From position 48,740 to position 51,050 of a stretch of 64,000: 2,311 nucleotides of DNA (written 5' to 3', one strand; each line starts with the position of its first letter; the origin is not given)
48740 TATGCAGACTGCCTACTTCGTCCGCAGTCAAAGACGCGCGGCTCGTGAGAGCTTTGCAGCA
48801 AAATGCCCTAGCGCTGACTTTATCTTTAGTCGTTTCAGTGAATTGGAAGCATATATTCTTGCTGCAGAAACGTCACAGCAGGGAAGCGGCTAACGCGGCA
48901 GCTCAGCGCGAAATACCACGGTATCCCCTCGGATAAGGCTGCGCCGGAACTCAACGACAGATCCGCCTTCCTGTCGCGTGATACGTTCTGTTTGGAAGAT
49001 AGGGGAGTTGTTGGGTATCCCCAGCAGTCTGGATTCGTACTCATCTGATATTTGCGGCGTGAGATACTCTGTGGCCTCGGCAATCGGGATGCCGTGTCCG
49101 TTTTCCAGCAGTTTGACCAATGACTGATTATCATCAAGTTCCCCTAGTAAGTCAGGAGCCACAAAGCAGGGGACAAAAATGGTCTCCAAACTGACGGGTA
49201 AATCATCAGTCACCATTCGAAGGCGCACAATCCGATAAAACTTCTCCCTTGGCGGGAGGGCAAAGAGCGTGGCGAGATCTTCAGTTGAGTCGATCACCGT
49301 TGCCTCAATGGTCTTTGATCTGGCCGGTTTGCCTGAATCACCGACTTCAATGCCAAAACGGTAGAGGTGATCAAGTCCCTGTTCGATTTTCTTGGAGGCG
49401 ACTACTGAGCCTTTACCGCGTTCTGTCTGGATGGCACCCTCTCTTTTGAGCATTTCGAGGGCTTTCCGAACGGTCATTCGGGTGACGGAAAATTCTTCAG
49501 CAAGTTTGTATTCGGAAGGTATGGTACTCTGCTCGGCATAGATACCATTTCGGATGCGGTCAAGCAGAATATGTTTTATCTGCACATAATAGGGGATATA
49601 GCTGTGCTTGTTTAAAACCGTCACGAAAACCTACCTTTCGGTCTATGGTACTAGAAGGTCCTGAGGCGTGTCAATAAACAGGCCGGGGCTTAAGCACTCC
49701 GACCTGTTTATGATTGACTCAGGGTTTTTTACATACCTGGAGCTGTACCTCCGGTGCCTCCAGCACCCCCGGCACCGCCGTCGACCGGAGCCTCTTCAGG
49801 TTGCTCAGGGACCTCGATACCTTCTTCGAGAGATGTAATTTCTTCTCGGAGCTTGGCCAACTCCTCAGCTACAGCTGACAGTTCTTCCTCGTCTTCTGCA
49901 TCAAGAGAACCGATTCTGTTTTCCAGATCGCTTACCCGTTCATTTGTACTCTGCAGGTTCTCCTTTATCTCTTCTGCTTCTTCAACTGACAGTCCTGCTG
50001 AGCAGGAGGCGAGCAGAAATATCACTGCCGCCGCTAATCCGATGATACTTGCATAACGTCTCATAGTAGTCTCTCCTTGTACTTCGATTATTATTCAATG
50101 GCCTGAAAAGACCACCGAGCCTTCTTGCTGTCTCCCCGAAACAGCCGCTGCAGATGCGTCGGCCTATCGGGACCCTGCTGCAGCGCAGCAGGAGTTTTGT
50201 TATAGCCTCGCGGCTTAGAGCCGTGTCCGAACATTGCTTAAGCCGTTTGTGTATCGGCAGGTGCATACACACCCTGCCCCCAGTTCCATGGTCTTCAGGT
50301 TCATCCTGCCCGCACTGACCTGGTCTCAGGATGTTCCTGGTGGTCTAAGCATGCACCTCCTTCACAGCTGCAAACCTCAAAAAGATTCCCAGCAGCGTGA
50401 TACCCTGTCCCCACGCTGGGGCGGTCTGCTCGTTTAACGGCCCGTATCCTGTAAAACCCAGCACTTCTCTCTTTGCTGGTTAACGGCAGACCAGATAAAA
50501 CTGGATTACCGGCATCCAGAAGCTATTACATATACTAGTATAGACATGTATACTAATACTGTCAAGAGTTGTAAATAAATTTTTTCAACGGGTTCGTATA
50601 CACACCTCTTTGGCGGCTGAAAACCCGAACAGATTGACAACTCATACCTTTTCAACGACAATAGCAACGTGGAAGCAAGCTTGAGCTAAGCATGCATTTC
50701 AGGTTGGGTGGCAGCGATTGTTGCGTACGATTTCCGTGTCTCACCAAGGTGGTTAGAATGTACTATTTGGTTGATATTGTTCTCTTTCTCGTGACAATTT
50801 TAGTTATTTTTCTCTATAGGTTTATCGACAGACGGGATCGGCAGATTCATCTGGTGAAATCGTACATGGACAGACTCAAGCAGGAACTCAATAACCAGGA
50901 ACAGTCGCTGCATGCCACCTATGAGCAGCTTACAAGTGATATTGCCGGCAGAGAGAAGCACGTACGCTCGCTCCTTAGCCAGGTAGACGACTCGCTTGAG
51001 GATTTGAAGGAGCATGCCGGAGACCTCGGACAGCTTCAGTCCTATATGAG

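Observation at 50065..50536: Hairpin-dense non-coding leader of about 465 nt (candidate large riboswitch or ncRNA) between a consensus promoter and a tiny lipoprotein ORF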

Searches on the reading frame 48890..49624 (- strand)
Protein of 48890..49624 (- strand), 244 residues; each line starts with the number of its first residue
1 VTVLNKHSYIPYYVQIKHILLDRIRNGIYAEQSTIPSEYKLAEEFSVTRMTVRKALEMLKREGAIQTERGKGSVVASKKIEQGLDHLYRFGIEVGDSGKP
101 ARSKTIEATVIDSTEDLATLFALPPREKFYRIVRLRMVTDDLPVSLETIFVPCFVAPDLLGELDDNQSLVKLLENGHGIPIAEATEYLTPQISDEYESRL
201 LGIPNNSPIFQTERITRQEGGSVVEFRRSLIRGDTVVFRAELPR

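Call 8: find_related_loci(query=window:48890-49624:-, collection=genome_contigs, flank=4000)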
Query window:48890-49624:- (244 aa) in genome_contigs; peptide patterns used: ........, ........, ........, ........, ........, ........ (x = any residue, [..] = any of these).
78 stretches matched a pattern; 5 encode a relative of the query (tblastn E <= 1e-3); 5 distinct loci.
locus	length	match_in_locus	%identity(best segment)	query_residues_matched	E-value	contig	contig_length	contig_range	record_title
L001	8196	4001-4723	56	1-242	1e-82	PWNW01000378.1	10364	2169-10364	MAG: Spirochaetaceae bacterium isolate CSSed10_345R1 CS-Sed10-C16809, whole genome shotgun sequence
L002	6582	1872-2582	55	3-242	1e-79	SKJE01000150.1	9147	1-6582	MAG: Spirochaetia bacterium isolate CSBr16_92 CSBr16-9724, whole genome shotgun sequence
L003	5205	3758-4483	56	1-242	2e-79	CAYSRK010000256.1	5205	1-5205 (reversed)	MAG TPA_asm: uncultured Spirochaetales bacterium isolate SRP067234_co1_227 genome assembly, contig: k99_245365, whole ge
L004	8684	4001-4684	26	11-240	7e-22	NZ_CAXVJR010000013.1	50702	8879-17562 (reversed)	Paraclostridium bifermentans isolate CC00581 CC00581_13_NODE_13_length_50702_cov_215.704830, whole genome shotgun sequen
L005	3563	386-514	40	29-71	3e-5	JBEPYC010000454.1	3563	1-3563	MAG: Chitinivibrionales bacterium isolate 02_S197.semibin_refined.153 NODE_25622_length_3563_cov_1.437136:0-3563, whole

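Call 16: find_homologous_proteins(query=window:48890-49624:-, max_evalue=1e-40)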
Query window:48890-49624:- (244 aa): 18 proteins with E <= 1e-40 among 1063 candidates.
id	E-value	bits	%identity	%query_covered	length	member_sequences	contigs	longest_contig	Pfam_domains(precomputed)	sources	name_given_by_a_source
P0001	1.5e-154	530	100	100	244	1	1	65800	PF08279.19,PF00392.28,PF07702.19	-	-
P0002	5.6e-80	286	59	99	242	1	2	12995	PF00392.28,PF07702.19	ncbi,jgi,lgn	-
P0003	2.0e-78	281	58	99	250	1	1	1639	PF00392.28,PF07702.19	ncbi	-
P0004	4.2e-77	277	58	99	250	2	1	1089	PF08279.19,PF00392.28,PF07702.19,PF13545.13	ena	-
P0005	4.7e-76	273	57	98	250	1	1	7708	PF08279.19,PF00392.28,PF07702.19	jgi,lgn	-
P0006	2.0e-75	271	56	99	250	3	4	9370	PF08279.19,PF00392.28,PF07702.19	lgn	-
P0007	1.9e-74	268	56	98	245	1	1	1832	PF08279.19,PF00392.28,PF07702.19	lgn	-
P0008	4.7e-74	267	53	99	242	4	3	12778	PF08279.19,PF00392.28,PF07702.19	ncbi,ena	-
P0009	6.6e-74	266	55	99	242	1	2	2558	PF08279.19,PF00392.28,PF07702.19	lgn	-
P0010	2.4e-73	264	56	99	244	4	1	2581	PF08279.19,PF00392.28,PF07702.19,PF13545.13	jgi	jgi:GntR family transcriptional regulator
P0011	2.3e-72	261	54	99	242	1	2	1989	PF08279.19,PF00392.28,PF07702.19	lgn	-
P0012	3.1e-72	261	56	99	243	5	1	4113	PF08279.19,PF00392.28,PF07702.19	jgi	jgi:GntR family transcriptional regulator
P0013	1.1e-71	259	55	98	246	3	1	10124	PF00392.28,PF07702.19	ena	-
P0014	1.3e-65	239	52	99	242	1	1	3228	PF08279.19,PF00392.28,PF07702.19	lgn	-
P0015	1.7e-61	226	52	99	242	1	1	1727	PF08279.19,PF00392.28,PF07702.19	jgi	-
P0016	1.4e-57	213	48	99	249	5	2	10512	PF08279.19,PF00392.28,PF07702.19,PF13545.13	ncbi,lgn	ncbi:MAG: GntR family transcriptional regulator [Spirochaetota bacterium]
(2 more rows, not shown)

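Call 23: find_encoding_contigs(protein=P0002, flank=3500, max_places=2)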
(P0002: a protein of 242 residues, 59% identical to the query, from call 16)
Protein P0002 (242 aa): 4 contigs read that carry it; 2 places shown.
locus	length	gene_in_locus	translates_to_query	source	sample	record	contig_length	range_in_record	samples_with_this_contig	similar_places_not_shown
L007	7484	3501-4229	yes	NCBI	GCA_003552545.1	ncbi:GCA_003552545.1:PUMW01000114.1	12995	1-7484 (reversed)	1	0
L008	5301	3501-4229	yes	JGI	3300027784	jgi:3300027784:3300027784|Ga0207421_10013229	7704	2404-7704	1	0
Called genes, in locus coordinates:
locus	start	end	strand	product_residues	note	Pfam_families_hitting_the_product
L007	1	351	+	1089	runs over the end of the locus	PF10114:PocR, PF08448:PAS_4, PF13426:PAS_9 (weak), PF00989:PAS, PF08448:PAS_4, PF13426:PAS_9, PF00512:HisKA, PF02518:HATPase_c, +2 more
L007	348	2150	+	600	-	PF02872:5_nucleotid_C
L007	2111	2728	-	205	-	PF03352:Adenine_glyco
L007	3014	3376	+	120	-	-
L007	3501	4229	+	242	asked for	PF00392:GntR, PF07702:UTRA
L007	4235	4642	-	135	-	PF10861:DUF2784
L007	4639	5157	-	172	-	-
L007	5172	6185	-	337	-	PF12127:FloA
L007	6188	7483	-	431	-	?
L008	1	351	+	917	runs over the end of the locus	PF08448:PAS_4, PF13426:PAS_9 (weak), PF00989:PAS, PF08448:PAS_4, PF13188:PAS_8 (weak), PF13426:PAS_9, PF00512:HisKA, PF02518:HATPase_c, +1 more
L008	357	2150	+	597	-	PF02872:5_nucleotid_C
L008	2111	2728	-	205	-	PF03352:Adenine_glyco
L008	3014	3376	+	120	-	-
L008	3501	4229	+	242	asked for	PF00392:GntR, PF07702:UTRA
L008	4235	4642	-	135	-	PF10861:DUF2784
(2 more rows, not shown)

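Call 24: find_encoding_contigs(protein=P0008, flank=3500, max_places=2)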
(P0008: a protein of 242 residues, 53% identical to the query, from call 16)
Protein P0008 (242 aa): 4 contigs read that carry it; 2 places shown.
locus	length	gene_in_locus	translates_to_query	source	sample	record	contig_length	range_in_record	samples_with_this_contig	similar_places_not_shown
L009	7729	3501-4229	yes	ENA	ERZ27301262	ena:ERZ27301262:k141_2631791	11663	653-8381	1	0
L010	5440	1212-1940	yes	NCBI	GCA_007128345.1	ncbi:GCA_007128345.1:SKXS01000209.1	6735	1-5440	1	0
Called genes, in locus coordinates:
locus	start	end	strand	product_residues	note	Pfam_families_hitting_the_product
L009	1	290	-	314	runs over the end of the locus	?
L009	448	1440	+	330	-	PF08240:ADH_N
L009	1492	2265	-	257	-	-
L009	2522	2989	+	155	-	PF13767:DUF4168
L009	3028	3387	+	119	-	-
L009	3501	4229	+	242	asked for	PF00392:GntR, PF08279:HTH_11 (faint), PF07702:UTRA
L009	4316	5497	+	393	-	PF00890:FAD_binding_2 (weak), PF01266:DAO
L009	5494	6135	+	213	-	PF13085:Fer2_3, PF13237:Fer4_10 (weak), PF13183:Fer4_8 (weak)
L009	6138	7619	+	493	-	PF03572:Peptidase_S41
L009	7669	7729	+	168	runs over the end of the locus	-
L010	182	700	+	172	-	PF13767:DUF4168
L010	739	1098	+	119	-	-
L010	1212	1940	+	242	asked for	PF00392:GntR, PF08279:HTH_11 (faint), PF07702:UTRA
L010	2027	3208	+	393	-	PF00890:FAD_binding_2 (weak), PF01266:DAO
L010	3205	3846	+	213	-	PF13085:Fer2_3, PF13237:Fer4_10 (weak), PF13183:Fer4_8 (weak)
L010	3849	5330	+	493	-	PF03572:Peptidase_S41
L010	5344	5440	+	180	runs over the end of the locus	-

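Call 25: find_encoding_contigs(protein=P0006, flank=3500, max_places=2)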
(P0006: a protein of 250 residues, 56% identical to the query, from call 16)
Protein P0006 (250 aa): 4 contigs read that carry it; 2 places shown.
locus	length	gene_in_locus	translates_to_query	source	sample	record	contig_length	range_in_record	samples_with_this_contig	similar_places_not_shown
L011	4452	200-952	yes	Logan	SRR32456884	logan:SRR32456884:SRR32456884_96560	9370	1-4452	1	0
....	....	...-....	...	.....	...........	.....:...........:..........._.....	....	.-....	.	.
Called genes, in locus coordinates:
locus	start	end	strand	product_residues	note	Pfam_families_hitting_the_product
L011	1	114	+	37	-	?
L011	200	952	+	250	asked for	PF00392:GntR, PF08279:HTH_11 (weak), PF07702:UTRA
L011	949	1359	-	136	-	PF10861:DUF2784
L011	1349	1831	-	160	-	-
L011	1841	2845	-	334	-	PF12127:FloA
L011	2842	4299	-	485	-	PF25145:NfeD1b_N, PF24961:NfeD_membrane, PF01957:NfeD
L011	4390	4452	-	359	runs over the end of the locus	PF07995:GSDH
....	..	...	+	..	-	-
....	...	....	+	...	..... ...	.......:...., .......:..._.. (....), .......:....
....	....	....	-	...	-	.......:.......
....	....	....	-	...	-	-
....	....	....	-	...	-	?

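Call 26: find_encoding_contigs(protein=P0016, flank=3500, max_places=2)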
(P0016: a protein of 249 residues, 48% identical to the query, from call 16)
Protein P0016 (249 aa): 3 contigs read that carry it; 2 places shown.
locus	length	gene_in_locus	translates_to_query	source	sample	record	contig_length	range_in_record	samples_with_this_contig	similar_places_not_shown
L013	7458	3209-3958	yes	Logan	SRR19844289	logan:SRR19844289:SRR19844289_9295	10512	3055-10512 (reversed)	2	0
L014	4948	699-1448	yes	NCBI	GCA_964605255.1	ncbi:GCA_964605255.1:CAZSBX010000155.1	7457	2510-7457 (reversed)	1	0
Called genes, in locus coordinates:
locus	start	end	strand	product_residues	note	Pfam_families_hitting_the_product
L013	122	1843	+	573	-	PF00270:DEAD, PF00271:Helicase_C, PF28538:Helicase_helical, PF03880:DbpA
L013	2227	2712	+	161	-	PF13767:DUF4168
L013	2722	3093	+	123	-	-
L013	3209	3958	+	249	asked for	PF00392:GntR, PF13545:HTH_Crp_2 (faint), PF08279:HTH_11 (weak), PF07702:UTRA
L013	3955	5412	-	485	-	PF14691:Fer4_20, PF00070:Pyr_redox (faint), PF01266:DAO (faint), PF07992:Pyr_redox_2, PF12831:FAD_oxidored (weak), PF13450:NAD_binding_8, PF13738:Pyr_redox_3 (faint), PF01593:Amino_oxidase (weak)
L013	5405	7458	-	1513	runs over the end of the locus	PF00310:GATase_2, PF04898:Glu_syn_central, PF01645:Glu_synthase, PF01493:GXGXG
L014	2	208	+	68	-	?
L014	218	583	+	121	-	-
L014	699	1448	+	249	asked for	PF00392:GntR, PF13545:HTH_Crp_2 (faint), PF08279:HTH_11 (weak), PF07702:UTRA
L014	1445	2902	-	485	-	PF14691:Fer4_20, PF00070:Pyr_redox (faint), PF01266:DAO (faint), PF07992:Pyr_redox_2, PF12831:FAD_oxidored (weak), PF13450:NAD_binding_8, PF13738:Pyr_redox_3 (faint), PF01593:Amino_oxidase (weak)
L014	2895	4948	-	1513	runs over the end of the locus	PF00310:GATase_2, PF04898:Glu_syn_central, PF01645:Glu_synthase, PF01493:GXGXG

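Call 41: list_cluster_members(proteins=[window:48890-49624:-, window:49729-50064:-, window:50758-52128:+, L006:852-1586:+])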
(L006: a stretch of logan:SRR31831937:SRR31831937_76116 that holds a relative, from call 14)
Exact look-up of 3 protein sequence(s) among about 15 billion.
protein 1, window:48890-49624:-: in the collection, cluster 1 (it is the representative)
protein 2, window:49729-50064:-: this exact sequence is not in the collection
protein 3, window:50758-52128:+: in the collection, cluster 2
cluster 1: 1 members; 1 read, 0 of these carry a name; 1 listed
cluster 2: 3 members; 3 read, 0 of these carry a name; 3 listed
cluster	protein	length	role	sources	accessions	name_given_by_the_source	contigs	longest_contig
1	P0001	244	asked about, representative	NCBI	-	-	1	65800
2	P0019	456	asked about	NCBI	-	-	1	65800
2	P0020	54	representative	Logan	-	-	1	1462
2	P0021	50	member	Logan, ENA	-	-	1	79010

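Call 43: find_encoding_contigs(protein=P0021, flank=4000, max_places=4)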
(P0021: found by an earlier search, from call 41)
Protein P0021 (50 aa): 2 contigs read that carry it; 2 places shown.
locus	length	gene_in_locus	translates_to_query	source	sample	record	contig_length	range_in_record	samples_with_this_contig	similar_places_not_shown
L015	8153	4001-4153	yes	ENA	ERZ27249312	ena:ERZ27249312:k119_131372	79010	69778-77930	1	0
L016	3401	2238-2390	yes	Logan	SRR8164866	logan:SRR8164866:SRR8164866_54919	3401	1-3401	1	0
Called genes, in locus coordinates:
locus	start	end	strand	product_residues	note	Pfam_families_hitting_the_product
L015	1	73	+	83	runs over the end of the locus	-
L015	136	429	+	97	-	-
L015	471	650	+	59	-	-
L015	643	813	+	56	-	-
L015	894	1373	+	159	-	PF15891:Nuc_deoxyri_tr2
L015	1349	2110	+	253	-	-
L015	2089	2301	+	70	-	-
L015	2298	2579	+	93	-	-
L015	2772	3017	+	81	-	-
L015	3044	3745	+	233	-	PF00149:Metallophos (weak)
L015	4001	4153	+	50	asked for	-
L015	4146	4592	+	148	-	-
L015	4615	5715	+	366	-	PF01068:DNA_ligase_A_M, PF14743:DNA_ligase_OB_2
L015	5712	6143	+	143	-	-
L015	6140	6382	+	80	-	-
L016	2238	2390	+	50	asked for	-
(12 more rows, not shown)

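Call 70: search_protein_families(library=pfam, proteins=[L001:3011-3499:+, L002:885-1382:+, L003:2590-3120:+, L007:3014-3376:+], max_evalue=0.01)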
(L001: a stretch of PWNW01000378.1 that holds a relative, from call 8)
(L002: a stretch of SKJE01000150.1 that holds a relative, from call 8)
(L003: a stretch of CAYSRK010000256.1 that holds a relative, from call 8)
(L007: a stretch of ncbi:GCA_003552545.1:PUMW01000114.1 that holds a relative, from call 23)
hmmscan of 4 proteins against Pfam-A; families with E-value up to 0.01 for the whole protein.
L001:3011-3499:+ (162 aa): 1 family
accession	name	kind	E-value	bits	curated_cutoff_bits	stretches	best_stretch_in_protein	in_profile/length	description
PF13767.11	DUF4168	-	6.7e-13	49.9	25.8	1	43-155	2-94/95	Domain of unknown function (DUF4168)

L002:885-1382:+ (165 aa): 1 family
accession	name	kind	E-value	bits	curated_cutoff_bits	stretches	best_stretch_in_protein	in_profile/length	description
PF13767.11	DUF4168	-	1.1e-13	52.5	25.8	1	45-158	1-94/95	Domain of unknown function (DUF4168)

L003:2590-3120:+ (176 aa): 1 family
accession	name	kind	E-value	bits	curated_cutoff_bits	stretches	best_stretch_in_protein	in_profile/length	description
PF13767.11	DUF4168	-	3e-09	38.2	25.8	1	52-164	2-94/95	Domain of unknown function (DUF4168)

L007:3014-3376:+ (120 aa): 3 families
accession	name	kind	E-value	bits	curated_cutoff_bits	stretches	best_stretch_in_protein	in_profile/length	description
PF17107.11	SesA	-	0.00049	20.7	26.3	1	31-97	18-85/122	N-terminal domain on NACHT_NTPase and P-loop NTPases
PF05531.17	NPV_P10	-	0.00071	20.5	29.8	1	36-102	8-72/75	Nucleopolyhedrovirus P10 protein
PF16326.10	ABC_tran_CTD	-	0.009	16.7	32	0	38-94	7-56/69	ABC transporter C-terminal domain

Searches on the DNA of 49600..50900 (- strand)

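Call 4: search_rna_families(source=window, start=49600, end=50900, threshold=evalue, max_evalue=10, show_alignments=3)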
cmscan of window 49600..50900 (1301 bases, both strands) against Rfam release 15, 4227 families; matches with E-value up to 10: 5.
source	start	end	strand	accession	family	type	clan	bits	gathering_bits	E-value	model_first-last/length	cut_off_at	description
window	49674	49711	-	RF02346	ar35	Gene; sRNA;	-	21.8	45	0.13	105-142/144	no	Alphaproteobacterial sRNA ar35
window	49942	50008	+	RF02843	RefA5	Gene; antisense;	-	16.4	91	2.8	1-68/68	no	Enterococcus sRNA A5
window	49747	49820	-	RF00312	snoZ206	Gene; snRNA; snoRNA; CD-box;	-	16.1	50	7.6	1-129/129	no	Small nucleolar RNA Z206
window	50175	50247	-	RF01405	STnc490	Gene; sRNA;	-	14.4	56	6.1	1-124/124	no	STnc490 Hfq binding RNA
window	49750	49809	-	RF02683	NiCo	Cis-reg; riboswitch;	CL00122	14.4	37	7.2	1-96/96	no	NiCo (Nickel/Cobalt) riboswitch aptamer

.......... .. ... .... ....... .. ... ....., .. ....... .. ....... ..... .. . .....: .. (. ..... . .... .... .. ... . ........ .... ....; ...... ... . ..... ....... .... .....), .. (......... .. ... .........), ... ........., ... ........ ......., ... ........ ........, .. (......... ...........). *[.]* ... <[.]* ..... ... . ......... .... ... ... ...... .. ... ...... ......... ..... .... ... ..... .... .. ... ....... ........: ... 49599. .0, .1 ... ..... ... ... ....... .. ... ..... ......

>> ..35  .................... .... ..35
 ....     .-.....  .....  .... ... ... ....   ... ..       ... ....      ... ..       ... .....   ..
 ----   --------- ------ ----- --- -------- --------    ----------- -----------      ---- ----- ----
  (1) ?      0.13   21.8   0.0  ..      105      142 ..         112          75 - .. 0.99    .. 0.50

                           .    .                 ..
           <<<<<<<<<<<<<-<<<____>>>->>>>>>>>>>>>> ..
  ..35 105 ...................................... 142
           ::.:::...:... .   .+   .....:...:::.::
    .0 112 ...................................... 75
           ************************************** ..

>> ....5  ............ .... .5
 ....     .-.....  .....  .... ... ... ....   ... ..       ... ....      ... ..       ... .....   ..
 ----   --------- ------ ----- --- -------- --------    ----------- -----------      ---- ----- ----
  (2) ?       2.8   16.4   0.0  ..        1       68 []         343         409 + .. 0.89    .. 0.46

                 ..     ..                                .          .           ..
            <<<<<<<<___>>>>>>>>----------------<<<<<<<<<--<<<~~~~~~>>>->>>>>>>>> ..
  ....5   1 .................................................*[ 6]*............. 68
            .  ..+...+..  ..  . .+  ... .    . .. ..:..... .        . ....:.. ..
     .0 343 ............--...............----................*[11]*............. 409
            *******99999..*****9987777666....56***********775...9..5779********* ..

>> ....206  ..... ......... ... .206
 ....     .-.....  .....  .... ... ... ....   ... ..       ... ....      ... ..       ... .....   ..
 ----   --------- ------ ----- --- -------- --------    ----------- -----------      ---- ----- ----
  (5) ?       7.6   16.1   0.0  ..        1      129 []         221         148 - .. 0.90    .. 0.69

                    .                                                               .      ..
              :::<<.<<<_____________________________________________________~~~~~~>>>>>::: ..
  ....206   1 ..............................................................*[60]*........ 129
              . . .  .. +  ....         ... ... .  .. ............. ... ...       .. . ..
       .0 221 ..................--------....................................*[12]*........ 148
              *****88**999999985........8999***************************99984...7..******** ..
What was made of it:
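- On Any Rfam 15 family (riboswitches, RNase P, SRP, 6S, tmRNA, OLE, GOLLD, ROOL, HEARO and others): The best match in that search is a terminator-like piece outside the leader (ar35, 49674-49711, 21.8 against 45) (call 4).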

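Call 35: search_dna_similar(query=window:50065-50560:-, collection=plasmids, mode=distant, max_evalue=0.01, max_rows=10)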
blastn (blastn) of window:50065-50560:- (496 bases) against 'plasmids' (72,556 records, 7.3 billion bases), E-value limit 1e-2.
No match.

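Call 36: search_dna_similar(query=window:50065-50560:-, collection=phages, mode=distant, max_evalue=0.01, max_rows=10)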
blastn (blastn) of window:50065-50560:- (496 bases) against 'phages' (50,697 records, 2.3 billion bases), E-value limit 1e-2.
No match.
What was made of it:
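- Tried and rejected: DNA-level homologues. blastn against plasmids and phages finds none (calls 35, 36).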

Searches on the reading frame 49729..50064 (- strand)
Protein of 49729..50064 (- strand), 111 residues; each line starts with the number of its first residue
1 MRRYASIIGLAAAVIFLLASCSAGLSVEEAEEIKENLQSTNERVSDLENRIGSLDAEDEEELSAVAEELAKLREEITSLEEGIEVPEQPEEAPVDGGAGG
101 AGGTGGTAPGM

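Call 14: find_encoding_contigs(protein=window:49729-50064:-, flank=3000, max_places=10)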
Protein window:49729-50064:- (111 aa): 1 contig read that carries it; 1 place shown.
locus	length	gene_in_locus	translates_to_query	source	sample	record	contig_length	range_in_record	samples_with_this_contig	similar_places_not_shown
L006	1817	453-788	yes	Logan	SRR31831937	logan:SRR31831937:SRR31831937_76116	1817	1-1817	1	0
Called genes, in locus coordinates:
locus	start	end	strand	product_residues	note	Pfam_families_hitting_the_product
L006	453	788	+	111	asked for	-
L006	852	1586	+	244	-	PF00392:GntR, PF08279:HTH_11 (weak), PF07702:UTRA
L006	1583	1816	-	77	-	?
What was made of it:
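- Tried and rejected: Only L006 was found (calls 14, 41).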

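Call 56: find_homologous_proteins(query=window:49729-50064:-, max_evalue=0.0001)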
Query window:49729-50064:-: 227 candidates shared short words with the query, none scored E <= 0.0001.
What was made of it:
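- Tried and rejected: The lipoprotein search returns nothing at 1e-4 (call 56).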

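Call 70: search_protein_families(library=pfam, proteins=[window:49729-50064:-], max_evalue=0.01)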
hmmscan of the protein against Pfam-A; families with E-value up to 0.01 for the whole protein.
window:49729-50064:- (111 aa): 5 families
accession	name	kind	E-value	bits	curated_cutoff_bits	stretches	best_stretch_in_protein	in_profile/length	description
PF10805.13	DUF2730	-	0.00089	19.8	24.9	1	7-84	13-87/102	Protein of unknown function (DUF2730)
PF20570.3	DUF6779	-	0.0021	19.1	28.1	1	31-82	42-93/108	Domain of unknown function (DUF6779)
PF03961.19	FapA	-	0.003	17.7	31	1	25-84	152-220/272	Flagellar Assembly Protein A beta solenoid domain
PF20663.3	COG4_N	-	0.0087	16.5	27.3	0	26-84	14-74/107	Conserved oligomeric Golgi complex subunit 4, N-terminal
PF04740.18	LXG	-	0.0089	16.4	26.5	0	29-84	139-194/202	LXG domain of WXG superfamily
